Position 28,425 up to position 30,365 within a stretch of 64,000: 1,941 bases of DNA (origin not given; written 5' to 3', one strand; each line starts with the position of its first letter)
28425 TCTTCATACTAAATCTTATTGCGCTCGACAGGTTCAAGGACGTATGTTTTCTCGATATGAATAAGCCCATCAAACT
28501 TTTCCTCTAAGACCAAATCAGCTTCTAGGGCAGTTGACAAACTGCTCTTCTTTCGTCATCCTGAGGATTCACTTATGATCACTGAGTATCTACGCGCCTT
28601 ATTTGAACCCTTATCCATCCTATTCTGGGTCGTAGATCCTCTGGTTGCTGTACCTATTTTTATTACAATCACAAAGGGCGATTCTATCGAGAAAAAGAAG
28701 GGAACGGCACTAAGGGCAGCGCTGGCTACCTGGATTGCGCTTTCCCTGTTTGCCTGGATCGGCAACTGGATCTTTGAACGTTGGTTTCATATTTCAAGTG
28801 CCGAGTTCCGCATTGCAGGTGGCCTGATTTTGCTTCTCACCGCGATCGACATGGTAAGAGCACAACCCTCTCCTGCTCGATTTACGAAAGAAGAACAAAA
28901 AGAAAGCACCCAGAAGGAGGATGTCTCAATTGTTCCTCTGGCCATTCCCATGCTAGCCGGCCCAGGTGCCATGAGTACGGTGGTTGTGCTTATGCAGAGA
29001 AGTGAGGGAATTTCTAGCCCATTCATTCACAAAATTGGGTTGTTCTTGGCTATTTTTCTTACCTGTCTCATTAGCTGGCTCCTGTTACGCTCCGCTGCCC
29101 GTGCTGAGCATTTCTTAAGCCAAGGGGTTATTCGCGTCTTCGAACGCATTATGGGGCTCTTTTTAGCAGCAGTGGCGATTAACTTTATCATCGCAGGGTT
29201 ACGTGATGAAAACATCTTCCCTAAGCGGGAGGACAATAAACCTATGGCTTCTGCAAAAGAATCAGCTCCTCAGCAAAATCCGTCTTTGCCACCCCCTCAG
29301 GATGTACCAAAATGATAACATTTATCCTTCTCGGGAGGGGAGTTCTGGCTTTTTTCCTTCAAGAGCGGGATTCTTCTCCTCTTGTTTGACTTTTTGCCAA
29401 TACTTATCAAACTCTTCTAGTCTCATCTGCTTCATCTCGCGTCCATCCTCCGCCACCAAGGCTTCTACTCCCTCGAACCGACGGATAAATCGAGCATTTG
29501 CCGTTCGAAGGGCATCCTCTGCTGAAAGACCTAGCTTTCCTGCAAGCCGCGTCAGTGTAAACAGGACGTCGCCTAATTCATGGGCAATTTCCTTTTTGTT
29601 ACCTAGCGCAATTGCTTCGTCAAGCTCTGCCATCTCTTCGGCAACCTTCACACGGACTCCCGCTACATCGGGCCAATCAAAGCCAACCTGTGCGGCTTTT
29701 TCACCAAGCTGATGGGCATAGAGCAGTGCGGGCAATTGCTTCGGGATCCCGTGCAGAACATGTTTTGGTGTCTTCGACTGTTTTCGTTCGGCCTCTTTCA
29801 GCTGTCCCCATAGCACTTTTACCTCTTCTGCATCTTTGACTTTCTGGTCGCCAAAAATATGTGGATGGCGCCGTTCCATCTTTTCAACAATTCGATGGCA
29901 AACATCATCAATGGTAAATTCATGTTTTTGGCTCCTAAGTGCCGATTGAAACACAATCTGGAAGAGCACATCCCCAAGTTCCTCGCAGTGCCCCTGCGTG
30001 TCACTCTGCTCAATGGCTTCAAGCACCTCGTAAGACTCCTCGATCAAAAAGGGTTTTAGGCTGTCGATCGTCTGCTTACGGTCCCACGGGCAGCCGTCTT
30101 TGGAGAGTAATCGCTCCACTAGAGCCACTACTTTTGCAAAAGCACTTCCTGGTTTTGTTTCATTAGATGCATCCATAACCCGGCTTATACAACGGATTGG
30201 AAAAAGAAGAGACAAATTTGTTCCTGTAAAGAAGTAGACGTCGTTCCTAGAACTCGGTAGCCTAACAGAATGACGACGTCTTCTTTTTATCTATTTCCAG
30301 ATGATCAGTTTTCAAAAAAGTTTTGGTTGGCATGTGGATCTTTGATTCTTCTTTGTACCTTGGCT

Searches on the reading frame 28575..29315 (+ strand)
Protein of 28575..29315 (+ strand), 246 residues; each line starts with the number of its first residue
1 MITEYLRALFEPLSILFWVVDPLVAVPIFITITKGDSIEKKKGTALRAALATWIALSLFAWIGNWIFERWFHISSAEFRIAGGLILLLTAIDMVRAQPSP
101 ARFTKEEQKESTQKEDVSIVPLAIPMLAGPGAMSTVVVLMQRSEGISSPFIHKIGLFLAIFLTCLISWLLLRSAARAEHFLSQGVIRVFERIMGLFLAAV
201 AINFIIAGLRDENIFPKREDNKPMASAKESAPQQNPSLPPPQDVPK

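Call 9: search_protein_families(library=pfam, proteins=[window:28575-29315:+])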
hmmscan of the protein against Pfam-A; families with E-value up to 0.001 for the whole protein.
window:28575-29315:+ (246 aa): 2 families
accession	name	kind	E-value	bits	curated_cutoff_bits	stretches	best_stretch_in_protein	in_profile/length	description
PF01914.23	MarC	-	1e-50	172.4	23.9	1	8-210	3-200/203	MarC family integral membrane protein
PF11139.14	SfLAP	-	9.3e-06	25.7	35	1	119-202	1-84/213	Sap, sulfolipid-1-addressing protein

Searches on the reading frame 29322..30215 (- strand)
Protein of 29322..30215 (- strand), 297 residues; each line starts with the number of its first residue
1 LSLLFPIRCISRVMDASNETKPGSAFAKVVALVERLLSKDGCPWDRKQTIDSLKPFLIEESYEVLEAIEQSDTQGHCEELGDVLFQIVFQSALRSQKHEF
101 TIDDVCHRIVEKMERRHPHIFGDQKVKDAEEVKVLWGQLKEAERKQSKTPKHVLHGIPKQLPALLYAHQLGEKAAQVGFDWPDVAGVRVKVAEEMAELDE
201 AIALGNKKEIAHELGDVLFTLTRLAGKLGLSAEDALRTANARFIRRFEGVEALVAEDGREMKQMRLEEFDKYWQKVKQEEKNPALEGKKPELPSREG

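Call 9: search_protein_families(library=pfam, proteins=[window:29322-30215:-])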
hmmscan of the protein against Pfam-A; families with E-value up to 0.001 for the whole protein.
window:29322-30215:- (297 aa): 3 families
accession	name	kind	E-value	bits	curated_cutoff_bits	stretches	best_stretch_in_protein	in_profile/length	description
PF03819.22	MazG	-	6.9e-35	119.6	22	2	48-121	1-74/74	MazG nucleotide pyrophosphohydrolase domain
PF01503.22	PRA-PH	-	1.8e-12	47.9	21.3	1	188-241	31-84/86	Phosphoribosyl-ATP pyrophosphohydrolase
PF12643.12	MazG-like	-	1.4e-05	25.7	27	0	194-236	18-59/85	MazG-like family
